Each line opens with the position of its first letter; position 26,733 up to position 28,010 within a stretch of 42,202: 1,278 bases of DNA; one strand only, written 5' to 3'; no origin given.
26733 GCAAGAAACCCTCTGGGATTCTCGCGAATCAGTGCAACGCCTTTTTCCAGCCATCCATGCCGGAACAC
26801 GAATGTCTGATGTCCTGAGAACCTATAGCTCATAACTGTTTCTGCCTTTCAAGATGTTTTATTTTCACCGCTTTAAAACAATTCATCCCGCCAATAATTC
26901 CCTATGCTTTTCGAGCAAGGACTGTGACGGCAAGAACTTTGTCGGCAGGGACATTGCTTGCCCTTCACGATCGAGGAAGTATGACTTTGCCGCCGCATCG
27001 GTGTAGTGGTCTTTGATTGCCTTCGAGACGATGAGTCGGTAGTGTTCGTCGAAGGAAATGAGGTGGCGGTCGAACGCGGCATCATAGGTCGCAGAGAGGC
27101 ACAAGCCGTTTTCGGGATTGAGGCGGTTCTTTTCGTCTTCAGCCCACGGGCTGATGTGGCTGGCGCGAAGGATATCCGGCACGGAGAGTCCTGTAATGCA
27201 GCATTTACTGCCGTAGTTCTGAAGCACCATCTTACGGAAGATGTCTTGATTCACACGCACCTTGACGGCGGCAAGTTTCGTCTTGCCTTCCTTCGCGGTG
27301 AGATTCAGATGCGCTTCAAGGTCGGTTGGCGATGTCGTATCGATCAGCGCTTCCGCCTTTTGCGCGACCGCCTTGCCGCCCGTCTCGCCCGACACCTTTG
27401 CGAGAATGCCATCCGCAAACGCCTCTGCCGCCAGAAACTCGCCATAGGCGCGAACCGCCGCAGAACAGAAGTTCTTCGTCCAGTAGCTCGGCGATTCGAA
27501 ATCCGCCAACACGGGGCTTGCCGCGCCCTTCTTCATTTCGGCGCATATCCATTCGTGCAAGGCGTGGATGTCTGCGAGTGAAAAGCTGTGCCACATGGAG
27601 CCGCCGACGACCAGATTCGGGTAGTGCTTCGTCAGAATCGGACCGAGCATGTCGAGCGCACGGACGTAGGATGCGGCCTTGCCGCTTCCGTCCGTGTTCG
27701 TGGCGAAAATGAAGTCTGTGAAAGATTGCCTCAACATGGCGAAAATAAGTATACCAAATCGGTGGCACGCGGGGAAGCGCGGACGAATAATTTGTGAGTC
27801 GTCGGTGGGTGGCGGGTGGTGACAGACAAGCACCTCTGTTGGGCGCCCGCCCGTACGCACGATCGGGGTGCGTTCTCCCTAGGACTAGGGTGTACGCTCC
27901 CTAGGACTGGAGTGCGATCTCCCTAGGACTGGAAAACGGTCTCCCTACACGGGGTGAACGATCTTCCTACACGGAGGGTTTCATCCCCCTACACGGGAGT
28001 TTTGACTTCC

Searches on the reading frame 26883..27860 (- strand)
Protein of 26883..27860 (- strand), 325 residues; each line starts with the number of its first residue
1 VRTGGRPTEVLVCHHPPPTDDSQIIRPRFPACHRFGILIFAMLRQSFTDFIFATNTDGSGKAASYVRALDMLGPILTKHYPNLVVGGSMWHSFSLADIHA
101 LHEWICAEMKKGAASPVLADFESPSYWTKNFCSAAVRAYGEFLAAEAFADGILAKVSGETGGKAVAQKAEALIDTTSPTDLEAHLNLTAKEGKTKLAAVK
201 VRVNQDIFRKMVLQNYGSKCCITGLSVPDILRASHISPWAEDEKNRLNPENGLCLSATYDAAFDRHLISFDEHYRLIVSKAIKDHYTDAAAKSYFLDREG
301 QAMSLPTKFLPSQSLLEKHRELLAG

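Call 4: search_protein_families(library=padloc, proteins=[window:26883-27860:-])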
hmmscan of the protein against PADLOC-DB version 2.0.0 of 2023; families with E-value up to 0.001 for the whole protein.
window:26883-27860:- (325 aa): 3 families
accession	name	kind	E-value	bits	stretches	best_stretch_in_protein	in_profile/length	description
PDLC04132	HNH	-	1.8e-51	173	1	176-321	125-269/286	-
PDLC03546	HNH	-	2.9e-27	93.4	1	192-321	146-274/282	Type II restriction enzyme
PDLC03529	REase_II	-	1.2e-09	35.8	1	217-285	281-350/389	Type II restriction enzyme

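Call 5: search_protein_families(library=pfam, proteins=[window:26883-27860:-], max_evalue=0.01)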
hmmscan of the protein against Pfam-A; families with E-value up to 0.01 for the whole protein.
window:26883-27860:- (325 aa): 1 family
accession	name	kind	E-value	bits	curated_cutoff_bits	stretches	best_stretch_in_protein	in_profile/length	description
PF13391.12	HNH_2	-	8.7e-13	48.4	21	1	220-271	1-66/66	HNH endonuclease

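Call 6: search_protein_families(library=ncbifam, proteins=[window:26883-27860:-], max_evalue=0.01)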
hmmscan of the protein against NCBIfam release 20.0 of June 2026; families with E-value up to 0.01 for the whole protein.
window:26883-27860:- (325 aa): 2 families
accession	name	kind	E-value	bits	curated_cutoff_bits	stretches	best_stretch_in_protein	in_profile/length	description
NF045808.1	PT-DNA_restrict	exception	6e-13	48.6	180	1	196-309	154-266/284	phosphorothioated DNA-binding restriction endonuclease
NF003751.0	PRK05346.2-2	equivalog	0.0063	15.6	630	1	250-320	71-139/320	Na(+)-translocating NADH-quinone reductase subunit C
